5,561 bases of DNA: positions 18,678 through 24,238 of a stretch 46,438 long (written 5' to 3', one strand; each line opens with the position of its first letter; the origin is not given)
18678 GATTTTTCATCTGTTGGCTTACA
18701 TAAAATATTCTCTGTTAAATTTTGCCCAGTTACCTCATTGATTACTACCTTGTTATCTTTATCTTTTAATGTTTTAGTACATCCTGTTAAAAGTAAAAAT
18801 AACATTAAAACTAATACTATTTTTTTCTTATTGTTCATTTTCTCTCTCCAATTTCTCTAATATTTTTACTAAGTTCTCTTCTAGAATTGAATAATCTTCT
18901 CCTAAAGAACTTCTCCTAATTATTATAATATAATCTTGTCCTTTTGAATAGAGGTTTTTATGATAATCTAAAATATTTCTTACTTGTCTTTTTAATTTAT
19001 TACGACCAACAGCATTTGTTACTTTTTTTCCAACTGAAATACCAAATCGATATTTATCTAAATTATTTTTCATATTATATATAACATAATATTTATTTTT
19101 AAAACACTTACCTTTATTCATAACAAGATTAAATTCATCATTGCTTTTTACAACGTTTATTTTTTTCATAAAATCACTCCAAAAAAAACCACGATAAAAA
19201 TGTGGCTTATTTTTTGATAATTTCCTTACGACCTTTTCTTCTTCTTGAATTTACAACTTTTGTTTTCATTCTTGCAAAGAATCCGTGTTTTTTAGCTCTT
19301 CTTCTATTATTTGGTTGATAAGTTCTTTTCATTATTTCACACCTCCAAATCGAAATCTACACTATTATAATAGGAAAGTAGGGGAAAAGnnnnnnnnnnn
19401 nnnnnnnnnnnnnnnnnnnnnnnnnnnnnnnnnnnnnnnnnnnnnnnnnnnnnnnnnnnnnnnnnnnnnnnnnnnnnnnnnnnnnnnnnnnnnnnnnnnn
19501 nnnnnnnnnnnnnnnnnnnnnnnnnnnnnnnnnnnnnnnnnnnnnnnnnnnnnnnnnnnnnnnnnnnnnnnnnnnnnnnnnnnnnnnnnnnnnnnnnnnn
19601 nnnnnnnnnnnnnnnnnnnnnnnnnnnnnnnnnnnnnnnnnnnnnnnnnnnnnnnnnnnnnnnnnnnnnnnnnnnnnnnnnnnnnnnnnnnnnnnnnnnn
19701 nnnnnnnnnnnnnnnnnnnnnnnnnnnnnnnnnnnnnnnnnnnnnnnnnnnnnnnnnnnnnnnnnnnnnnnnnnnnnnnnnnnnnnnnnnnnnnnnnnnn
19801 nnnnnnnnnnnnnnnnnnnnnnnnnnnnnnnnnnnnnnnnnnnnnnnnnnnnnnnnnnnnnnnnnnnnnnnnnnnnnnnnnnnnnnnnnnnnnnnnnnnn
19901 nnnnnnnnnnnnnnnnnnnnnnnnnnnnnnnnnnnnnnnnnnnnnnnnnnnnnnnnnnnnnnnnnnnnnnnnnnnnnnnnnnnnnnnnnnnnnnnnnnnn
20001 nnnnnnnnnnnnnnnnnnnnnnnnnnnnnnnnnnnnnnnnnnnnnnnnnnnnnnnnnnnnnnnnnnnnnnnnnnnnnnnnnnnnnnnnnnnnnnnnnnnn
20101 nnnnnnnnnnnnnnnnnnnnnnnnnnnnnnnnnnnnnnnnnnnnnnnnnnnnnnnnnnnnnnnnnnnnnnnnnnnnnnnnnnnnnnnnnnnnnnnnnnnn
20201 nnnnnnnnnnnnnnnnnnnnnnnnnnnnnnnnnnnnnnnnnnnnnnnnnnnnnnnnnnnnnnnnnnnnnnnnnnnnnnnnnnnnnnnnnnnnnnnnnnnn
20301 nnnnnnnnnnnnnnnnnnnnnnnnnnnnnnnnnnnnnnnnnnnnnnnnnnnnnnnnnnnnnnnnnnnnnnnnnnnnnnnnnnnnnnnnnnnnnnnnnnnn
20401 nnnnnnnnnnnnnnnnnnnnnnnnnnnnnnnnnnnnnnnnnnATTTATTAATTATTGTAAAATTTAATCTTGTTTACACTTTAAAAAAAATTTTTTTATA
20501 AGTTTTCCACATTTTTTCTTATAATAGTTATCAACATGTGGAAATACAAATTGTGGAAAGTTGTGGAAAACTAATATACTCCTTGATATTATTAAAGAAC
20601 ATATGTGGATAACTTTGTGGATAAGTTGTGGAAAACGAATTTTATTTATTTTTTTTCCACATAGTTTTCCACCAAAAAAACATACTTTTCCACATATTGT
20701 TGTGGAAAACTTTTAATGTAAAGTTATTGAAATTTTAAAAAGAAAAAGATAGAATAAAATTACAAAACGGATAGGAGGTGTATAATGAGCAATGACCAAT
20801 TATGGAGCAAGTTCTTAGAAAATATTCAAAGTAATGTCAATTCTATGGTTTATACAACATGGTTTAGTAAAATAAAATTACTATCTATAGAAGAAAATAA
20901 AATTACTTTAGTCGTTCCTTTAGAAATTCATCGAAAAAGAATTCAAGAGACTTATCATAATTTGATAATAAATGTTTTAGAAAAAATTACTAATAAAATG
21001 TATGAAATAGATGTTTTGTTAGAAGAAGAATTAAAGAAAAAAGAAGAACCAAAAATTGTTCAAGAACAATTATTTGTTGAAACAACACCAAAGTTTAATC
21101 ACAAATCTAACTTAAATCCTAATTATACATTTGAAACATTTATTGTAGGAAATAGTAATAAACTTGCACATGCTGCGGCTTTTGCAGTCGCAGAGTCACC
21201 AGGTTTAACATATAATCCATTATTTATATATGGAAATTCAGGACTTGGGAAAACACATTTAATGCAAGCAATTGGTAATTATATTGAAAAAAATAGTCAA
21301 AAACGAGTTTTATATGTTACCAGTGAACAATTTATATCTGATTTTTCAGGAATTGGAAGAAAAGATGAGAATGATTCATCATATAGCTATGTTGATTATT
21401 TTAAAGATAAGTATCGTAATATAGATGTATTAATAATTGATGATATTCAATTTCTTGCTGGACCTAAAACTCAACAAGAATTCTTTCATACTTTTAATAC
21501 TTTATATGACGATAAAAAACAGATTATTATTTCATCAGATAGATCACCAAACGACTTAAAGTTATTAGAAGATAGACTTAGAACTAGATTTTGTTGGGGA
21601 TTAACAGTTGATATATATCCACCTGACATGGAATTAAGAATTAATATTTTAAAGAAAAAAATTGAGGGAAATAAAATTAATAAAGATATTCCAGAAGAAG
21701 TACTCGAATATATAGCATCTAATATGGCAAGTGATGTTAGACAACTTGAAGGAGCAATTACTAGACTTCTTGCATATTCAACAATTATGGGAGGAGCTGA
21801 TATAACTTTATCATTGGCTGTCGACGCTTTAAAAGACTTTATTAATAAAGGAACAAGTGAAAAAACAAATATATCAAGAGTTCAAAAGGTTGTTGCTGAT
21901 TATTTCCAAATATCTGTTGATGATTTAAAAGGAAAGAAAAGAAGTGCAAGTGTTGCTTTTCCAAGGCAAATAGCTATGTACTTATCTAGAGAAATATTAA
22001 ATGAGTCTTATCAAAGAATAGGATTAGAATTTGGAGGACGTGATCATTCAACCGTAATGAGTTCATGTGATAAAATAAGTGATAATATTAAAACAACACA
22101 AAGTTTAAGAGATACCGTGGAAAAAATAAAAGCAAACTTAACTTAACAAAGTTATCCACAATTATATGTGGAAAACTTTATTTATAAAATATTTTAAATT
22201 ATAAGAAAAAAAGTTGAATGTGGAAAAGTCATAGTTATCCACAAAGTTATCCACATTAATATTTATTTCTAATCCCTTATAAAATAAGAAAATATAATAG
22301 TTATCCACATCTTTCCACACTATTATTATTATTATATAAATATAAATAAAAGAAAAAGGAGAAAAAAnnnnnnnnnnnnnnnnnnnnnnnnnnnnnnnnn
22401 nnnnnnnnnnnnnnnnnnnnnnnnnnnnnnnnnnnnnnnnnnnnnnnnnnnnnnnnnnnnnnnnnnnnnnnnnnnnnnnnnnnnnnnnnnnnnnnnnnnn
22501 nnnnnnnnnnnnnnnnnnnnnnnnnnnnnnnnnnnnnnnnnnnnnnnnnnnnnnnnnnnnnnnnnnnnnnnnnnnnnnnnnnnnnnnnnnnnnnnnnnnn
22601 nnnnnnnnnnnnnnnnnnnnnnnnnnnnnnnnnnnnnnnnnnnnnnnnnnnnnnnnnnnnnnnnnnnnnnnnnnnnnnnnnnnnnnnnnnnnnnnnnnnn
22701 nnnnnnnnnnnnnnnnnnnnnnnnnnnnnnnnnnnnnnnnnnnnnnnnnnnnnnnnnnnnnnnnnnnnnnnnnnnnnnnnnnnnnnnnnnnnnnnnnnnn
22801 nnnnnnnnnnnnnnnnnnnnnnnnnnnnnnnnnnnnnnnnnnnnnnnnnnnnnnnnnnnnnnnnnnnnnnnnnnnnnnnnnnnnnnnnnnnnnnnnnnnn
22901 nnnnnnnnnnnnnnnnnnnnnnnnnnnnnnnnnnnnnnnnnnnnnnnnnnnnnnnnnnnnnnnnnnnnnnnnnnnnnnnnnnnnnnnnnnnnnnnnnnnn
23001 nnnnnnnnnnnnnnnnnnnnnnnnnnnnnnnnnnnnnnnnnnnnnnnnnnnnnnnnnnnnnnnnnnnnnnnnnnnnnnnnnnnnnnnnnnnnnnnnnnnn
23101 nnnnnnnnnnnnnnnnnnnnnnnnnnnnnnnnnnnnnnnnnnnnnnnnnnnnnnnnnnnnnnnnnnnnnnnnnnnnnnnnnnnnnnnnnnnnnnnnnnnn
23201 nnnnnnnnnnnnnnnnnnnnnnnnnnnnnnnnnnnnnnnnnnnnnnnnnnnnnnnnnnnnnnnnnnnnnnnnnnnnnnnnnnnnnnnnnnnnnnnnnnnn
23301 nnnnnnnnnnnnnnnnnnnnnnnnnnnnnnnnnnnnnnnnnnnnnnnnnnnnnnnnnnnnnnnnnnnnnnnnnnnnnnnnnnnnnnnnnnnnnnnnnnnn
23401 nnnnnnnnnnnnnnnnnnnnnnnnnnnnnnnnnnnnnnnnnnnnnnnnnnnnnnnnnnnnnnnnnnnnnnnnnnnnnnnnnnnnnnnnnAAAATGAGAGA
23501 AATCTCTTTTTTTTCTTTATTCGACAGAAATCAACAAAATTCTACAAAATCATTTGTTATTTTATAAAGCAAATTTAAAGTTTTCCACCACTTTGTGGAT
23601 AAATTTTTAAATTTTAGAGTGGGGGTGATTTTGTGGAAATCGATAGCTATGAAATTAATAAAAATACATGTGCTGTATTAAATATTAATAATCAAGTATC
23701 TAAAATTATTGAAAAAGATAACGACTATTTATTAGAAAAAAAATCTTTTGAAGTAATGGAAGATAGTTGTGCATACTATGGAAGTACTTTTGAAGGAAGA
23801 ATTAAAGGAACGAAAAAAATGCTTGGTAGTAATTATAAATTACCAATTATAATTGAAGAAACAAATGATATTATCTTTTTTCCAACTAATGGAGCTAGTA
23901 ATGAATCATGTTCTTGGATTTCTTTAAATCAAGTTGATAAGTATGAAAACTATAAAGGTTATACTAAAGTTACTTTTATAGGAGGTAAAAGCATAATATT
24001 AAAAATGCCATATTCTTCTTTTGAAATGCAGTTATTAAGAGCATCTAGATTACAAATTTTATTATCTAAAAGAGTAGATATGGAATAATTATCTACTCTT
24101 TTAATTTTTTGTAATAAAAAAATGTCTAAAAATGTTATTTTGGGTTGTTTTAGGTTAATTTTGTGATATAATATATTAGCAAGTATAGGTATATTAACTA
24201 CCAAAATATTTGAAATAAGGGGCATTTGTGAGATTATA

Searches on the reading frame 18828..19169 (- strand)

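Call 48: search_protein_families(library=pfam, proteins=[window:18828-19169:-], max_evalue=0.00001)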
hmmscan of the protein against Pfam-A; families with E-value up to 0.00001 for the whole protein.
window:18828-19169:- (113 aa): 1 family
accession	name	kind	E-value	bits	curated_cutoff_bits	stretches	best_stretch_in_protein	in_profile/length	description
PF00825.24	Ribonuclease_P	-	6.7e-26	90.9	22.3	1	1-107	1-108/109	Ribonuclease P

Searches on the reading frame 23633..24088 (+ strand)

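Call 48: search_protein_families(library=pfam, proteins=[window:23633-24088:+], max_evalue=0.00001)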
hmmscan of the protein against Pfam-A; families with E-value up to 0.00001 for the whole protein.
window:23633-24088:+ (151 aa): 1 family
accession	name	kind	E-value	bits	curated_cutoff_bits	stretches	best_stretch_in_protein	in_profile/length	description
PF06338.17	ComK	-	2.9e-39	134.7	22.3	1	4-148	2-151/152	ComK protein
